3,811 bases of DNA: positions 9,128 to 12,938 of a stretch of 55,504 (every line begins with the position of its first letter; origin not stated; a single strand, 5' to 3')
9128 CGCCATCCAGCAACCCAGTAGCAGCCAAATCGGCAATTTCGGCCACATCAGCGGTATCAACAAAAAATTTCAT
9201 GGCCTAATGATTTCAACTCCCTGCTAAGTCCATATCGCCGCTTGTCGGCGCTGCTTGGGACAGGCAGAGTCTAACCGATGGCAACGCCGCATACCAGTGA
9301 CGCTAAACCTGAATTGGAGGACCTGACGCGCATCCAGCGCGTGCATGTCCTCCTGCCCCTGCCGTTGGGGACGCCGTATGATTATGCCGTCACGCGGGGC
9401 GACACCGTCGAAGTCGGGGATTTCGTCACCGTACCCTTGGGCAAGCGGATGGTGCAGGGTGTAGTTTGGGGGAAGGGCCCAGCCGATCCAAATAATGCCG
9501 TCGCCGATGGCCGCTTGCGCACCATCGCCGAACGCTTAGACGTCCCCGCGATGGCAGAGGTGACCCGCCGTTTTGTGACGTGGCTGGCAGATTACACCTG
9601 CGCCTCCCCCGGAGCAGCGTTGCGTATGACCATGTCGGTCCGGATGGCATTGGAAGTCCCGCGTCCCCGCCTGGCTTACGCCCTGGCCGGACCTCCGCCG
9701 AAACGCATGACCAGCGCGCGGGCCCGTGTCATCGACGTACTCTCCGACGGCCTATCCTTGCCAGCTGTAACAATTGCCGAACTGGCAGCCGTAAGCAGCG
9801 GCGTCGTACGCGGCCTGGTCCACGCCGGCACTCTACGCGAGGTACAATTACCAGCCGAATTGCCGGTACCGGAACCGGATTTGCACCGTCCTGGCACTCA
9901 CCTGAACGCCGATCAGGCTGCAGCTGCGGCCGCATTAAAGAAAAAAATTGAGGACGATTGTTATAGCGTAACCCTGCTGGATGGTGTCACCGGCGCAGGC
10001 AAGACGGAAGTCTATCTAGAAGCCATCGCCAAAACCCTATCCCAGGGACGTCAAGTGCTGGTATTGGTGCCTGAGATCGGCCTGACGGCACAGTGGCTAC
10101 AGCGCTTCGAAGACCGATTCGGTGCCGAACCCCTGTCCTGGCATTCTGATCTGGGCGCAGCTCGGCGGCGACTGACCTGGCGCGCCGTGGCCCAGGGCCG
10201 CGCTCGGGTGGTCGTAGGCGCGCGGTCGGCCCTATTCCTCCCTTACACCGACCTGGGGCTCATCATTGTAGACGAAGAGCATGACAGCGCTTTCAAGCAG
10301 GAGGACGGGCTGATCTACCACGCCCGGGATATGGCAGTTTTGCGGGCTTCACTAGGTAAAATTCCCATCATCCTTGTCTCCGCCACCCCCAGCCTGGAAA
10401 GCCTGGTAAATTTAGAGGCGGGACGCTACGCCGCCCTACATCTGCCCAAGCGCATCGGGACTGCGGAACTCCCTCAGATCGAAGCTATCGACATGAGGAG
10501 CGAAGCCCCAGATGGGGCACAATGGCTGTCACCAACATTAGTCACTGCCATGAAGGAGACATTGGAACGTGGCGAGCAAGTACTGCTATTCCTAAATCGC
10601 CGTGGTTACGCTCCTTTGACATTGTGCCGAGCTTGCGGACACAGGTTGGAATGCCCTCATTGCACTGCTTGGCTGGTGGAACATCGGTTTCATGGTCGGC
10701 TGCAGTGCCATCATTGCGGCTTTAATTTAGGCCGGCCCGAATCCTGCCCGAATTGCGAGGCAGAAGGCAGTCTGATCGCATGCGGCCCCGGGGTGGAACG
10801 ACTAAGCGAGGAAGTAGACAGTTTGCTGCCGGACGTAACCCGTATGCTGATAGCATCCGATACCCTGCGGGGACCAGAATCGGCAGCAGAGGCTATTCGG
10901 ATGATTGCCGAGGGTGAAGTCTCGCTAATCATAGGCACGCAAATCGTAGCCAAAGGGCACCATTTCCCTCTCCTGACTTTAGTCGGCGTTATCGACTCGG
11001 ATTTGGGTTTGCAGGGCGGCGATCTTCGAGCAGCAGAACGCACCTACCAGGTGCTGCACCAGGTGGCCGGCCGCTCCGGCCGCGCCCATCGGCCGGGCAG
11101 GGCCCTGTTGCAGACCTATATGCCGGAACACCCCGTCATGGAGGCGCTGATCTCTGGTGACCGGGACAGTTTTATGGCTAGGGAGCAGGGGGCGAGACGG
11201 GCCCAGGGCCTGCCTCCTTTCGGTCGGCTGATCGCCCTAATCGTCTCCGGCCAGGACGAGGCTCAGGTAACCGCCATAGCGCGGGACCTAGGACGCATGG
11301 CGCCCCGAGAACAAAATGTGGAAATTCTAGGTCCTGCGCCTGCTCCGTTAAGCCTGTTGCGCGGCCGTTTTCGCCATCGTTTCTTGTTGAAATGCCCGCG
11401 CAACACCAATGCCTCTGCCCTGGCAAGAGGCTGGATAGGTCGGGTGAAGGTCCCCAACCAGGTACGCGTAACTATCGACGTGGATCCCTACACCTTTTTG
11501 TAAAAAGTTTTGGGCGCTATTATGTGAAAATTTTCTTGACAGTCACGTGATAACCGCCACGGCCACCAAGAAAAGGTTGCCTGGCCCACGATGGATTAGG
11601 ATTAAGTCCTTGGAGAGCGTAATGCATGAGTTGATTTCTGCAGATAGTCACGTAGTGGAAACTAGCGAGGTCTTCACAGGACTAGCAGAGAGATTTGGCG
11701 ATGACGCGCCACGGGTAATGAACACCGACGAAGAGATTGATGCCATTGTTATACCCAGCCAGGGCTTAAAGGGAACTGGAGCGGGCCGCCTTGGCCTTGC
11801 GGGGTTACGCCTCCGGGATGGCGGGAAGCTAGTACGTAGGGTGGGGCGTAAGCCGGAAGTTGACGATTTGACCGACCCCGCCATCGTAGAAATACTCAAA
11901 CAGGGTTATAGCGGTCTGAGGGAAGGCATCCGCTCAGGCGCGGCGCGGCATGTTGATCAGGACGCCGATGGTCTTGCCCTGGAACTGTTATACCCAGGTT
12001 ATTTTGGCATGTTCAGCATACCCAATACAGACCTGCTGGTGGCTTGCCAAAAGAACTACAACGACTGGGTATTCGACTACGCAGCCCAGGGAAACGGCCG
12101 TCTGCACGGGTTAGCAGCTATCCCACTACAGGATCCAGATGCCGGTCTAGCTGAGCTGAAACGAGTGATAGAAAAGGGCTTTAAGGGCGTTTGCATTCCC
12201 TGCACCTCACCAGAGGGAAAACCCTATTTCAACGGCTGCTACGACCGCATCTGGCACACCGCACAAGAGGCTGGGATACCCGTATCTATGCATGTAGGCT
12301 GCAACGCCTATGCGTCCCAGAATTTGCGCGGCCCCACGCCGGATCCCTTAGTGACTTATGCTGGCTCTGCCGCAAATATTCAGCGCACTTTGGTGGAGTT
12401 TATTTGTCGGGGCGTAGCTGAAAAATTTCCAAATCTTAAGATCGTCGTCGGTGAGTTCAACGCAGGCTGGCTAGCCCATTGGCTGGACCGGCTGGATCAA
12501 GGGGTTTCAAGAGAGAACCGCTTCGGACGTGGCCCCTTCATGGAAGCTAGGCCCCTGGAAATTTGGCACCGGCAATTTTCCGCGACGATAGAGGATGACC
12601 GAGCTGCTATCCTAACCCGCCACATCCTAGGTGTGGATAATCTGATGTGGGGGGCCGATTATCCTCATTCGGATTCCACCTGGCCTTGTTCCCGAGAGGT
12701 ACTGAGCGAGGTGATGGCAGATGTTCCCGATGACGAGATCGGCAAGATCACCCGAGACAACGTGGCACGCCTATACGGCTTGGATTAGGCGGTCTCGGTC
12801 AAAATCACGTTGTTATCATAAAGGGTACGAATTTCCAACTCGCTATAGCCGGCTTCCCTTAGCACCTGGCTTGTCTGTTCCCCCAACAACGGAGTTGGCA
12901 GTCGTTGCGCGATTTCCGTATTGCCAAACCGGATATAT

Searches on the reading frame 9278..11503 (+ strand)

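Call 28: search_protein_families(library=pfam, proteins=[window:9278-11503:+])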
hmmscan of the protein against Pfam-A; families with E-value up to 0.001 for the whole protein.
window:9278-11503:+ (741 aa): 6 families
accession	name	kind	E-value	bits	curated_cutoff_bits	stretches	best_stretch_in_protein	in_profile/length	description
PF18074.6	PriA_C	-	7.2e-21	75.3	26.9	1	647-737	1-95/95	Primosomal protein N C-terminal domain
PF00270.35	DEAD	-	2.2e-18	67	26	1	213-375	4-163/167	DEAD/DEAH box helicase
PF17764.6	PriA_3primeBD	-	4.5e-17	62.1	22.7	1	24-119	2-95/96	3'DNA-binding domain (3'BD)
PF04851.21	ResIII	-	2.6e-13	50.6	22.5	1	208-341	3-141/164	Type III restriction enzyme, res subunit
PF18319.7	Zn_ribbon_PriA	-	3.3e-07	30.6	26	1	459-482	1-24/27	PriA DNA helicase Cys-rich region (CRR) domain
PF00271.37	Helicase_C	-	3.5e-05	24.4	23.5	0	537-603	55-109/110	Helicase conserved C-terminal domain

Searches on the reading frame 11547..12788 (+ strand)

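Call 28: search_protein_families(library=pfam, proteins=[window:11547-12788:+])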
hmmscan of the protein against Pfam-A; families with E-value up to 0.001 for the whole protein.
window:11547-12788:+ (413 aa): 1 family
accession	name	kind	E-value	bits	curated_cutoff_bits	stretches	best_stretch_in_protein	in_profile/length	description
PF04909.20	Amidohydro_2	-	2.2e-31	110.2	26.4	1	168-412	62-289/289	Amidohydrolase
